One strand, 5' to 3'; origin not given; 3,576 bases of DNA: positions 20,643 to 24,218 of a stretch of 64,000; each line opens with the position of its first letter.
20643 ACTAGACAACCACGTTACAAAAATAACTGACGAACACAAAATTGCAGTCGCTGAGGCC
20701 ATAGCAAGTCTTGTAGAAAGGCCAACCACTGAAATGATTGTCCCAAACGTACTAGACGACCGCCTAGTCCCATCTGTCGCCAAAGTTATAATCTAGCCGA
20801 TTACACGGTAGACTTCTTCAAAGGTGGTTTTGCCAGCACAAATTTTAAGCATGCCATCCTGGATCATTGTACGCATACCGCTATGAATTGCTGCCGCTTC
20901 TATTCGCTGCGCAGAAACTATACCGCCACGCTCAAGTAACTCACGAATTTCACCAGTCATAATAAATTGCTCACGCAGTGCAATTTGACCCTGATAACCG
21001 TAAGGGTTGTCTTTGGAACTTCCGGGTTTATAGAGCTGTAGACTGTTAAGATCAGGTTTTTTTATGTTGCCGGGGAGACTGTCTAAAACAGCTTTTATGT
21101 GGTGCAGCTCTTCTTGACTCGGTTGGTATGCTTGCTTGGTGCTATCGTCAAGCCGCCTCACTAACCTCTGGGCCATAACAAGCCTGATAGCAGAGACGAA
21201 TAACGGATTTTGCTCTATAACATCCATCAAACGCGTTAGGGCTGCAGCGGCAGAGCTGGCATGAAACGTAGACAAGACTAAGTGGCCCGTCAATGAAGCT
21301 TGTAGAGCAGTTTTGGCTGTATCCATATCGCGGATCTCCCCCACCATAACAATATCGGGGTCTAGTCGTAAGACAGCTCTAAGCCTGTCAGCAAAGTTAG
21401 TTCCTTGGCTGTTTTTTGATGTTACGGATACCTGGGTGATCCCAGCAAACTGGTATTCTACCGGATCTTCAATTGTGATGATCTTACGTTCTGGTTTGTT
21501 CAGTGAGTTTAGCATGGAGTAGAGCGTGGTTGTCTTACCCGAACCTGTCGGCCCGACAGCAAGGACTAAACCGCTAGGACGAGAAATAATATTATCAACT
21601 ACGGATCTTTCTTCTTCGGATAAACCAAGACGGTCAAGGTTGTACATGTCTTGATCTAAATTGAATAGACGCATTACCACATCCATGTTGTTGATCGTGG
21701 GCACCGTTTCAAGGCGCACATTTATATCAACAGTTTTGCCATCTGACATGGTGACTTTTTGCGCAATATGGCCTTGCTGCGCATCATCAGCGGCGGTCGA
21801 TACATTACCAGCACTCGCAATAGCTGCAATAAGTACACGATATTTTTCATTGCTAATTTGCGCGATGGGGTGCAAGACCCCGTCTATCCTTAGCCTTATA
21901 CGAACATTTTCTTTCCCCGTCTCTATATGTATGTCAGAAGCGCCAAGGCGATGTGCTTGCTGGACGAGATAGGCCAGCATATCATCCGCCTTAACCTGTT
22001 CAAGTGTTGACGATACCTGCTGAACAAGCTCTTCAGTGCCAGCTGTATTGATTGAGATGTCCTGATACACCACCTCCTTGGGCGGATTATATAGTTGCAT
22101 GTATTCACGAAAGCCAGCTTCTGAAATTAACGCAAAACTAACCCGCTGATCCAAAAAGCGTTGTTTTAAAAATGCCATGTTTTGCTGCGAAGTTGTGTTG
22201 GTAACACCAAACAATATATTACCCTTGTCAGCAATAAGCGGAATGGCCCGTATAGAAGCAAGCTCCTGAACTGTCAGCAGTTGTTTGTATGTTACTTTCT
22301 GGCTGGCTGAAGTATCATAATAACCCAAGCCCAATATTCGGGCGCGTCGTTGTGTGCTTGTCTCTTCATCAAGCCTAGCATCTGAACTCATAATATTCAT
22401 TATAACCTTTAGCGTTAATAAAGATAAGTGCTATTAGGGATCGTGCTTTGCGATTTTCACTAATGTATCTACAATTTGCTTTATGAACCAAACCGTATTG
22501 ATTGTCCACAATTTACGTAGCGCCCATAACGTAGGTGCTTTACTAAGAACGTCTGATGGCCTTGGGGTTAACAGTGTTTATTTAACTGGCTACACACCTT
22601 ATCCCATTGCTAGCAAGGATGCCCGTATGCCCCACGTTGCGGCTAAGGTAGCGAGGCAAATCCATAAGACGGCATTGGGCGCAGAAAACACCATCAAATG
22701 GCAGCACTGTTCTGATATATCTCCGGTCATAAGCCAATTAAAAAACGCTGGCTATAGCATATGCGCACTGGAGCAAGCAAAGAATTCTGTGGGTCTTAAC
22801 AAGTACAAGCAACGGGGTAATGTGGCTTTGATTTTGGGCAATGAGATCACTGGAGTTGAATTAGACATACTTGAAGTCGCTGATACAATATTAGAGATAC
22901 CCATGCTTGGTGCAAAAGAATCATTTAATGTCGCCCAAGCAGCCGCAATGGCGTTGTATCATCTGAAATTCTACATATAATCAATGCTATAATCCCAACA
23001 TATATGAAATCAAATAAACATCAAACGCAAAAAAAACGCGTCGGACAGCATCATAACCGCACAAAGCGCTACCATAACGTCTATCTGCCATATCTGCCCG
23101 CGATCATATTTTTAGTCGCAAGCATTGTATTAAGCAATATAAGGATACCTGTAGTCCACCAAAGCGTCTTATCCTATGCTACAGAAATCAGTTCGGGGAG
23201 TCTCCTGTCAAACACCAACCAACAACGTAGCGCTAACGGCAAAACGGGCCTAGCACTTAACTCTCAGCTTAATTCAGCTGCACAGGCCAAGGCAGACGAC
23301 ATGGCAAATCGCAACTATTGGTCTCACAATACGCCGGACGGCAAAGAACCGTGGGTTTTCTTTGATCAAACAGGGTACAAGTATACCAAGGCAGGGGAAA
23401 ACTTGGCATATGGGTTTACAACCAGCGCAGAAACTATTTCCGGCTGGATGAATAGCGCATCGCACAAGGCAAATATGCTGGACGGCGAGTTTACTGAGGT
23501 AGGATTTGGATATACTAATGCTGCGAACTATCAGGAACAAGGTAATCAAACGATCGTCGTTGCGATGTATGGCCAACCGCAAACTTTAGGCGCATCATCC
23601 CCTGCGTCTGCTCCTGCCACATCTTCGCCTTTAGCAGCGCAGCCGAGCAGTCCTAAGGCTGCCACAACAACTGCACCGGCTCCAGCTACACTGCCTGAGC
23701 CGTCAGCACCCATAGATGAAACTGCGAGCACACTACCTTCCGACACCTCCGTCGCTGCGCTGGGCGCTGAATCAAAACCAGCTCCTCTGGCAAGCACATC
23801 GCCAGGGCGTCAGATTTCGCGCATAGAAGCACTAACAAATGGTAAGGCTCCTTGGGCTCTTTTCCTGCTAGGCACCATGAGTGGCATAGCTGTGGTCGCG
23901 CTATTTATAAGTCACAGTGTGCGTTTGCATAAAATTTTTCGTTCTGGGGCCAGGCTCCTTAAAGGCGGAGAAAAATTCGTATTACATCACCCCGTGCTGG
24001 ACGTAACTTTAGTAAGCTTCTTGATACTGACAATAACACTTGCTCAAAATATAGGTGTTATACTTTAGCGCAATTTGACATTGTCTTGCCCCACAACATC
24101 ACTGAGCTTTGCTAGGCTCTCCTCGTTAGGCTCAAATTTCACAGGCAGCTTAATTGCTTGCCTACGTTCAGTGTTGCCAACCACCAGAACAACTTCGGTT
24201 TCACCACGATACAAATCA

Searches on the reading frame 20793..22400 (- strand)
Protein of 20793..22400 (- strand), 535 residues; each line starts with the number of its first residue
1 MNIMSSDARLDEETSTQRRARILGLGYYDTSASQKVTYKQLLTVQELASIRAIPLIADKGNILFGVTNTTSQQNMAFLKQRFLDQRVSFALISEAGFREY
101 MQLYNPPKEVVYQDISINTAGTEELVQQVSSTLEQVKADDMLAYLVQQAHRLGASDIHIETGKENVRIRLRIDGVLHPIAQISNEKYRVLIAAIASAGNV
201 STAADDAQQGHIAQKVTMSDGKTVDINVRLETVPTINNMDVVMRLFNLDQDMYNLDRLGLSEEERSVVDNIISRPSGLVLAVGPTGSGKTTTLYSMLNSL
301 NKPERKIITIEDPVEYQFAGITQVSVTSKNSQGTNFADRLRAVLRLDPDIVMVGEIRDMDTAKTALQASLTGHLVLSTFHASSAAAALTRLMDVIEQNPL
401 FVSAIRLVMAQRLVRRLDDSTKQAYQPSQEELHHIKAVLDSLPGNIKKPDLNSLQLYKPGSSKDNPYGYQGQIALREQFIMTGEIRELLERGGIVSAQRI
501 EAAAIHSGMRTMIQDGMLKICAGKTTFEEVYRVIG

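Call 7: search_protein_families(library=ncbifam, max_evalue=1e-8, proteins=[window:20793-22400:-])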
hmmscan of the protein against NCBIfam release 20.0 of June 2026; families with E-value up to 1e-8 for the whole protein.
window:20793-22400:- (535 aa): 17 families
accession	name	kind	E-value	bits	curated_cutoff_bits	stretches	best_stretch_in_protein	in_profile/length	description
TIGR02533.1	type_II_gspE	equivalog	2.2e-107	359.7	630.25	1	53-533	15-485/486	type II secretion system ATPase GspE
TIGR02538.1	type_IV_pilB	equivalog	1.5e-97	327.5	675.65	1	7-533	38-561/564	type IV-A pilus assembly ATPase PilB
NF007755.0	PRK10436.1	equivalog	3.2e-89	299.7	617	1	125-535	72-460/465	type II secretion system protein GspE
NF053534.1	T4PilAsmATPsTfpB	equivalog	6.9e-87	292.2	850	1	54-534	109-582/584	type IV pilus assembly ATPase TfpB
NF041000.1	ATPase_ComGA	equivalog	8.1e-62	208.6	300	1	145-415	3-266/267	competence type IV pilus ATPase ComGA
TIGR01420.1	pilT_fam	subfamily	6.9e-51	173.5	319.1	1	142-419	2-273/343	PilT/PilU family type 4a pilus ATPase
TIGR02525.1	plasmid_TraJ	equivalog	1.8e-30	106.1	368.3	1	136-423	7-306/372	plasmid transfer ATPase TraJ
TIGR02524.1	dot_icm_DotB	equivalog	1.5e-28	100.1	463.3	1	139-421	7-292/358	Dot/Icm type IV secretion system ATPase DotB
NF058587.1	archaellum_moto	equivalog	3.5e-23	82.2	550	1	279-420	278-423/527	archaellum flagellar ATPase motor FlaI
TIGR02782.1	TrbB_P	equivalog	1.1e-19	70.9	304.55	1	242-398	106-259/303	P-type conjugative transfer ATPase TrbB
TIGR02788.1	VirB11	equivalog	3.6e-17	62.4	249.95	1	279-399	147-270/308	P-type DNA transfer ATPase VirB11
NF010469.0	PRK13894.1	subfamily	8.7e-17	61.4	508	1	259-405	133-278/320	conjugal transfer ATPase TrbB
NF010407.0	PRK13833.1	subfamily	1.9e-16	60.4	499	1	239-394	111-262/323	conjugal transfer protein TrbB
NF053672.1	bindosome_BasE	exception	2.7e-15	56.1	1000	1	183-397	183-394/512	bindosome assembly system ATPase subunit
TIGR03819.1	heli_sec_ATPase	hypoth_equivalog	1.6e-14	53.8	373.15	1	241-392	142-298/340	TadA family conjugal transfer-associated ATPase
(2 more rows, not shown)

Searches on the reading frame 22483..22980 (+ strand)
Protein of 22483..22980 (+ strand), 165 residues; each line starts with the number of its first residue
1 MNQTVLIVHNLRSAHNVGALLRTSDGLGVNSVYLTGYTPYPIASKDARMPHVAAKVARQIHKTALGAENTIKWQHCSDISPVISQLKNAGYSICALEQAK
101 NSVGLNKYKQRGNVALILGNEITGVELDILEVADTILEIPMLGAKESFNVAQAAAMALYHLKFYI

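Call 14: search_protein_families(library=pfam, max_evalue=0.000001, proteins=[window:22483-22980:+])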
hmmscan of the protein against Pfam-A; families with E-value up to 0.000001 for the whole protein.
window:22483-22980:+ (165 aa): 1 family
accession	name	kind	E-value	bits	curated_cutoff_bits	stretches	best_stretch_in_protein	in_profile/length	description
PF00588.24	SpoU_methylase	-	2.6e-29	102.6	29.7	1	4-159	2-142/142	SpoU rRNA Methylase family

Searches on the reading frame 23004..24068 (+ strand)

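Call 14: search_protein_families(library=pfam, max_evalue=0.000001, proteins=[window:23004-24068:+])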
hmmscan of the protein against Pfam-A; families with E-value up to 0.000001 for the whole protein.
window:23004-24068:+ (354 aa): 1 family
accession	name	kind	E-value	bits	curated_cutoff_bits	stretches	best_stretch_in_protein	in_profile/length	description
PF00188.32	CAP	-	5.1e-19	69.7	21.1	1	68-189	1-117/117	Cysteine-rich secretory protein family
